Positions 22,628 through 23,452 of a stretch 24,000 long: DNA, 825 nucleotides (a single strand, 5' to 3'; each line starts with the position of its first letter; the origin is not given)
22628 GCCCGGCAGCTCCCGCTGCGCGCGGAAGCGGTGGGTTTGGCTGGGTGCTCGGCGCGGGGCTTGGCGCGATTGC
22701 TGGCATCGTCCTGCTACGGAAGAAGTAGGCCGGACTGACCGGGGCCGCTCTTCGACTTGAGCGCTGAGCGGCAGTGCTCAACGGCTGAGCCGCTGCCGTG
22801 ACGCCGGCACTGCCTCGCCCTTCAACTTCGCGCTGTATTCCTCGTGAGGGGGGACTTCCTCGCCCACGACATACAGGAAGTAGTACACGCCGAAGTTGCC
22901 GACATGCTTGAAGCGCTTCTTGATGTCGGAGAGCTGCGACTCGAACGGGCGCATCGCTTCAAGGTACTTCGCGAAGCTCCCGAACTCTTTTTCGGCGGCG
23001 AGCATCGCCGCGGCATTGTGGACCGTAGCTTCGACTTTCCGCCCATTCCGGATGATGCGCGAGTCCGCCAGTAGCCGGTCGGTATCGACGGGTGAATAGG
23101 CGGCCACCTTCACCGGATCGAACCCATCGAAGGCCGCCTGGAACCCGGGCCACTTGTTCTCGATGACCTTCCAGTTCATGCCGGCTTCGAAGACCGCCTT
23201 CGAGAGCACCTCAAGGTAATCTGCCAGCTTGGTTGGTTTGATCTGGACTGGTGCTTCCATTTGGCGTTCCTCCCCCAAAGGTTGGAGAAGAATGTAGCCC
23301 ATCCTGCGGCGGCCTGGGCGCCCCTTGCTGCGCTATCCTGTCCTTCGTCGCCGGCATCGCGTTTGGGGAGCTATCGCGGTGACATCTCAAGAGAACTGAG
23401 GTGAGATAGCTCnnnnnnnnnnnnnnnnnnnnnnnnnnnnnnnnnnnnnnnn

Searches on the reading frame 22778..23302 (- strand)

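Call 8: search_protein_families(library=pfam, proteins=[window:22778-23302:-], max_evalue=0.01)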
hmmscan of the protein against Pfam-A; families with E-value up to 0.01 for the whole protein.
window:22778-23302:- (174 aa): 1 family
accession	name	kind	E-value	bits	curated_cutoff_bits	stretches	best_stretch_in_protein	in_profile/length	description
PF03352.18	Adenine_glyco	-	2.4e-23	83.4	25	1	30-119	27-116/177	Methyladenine glycosylase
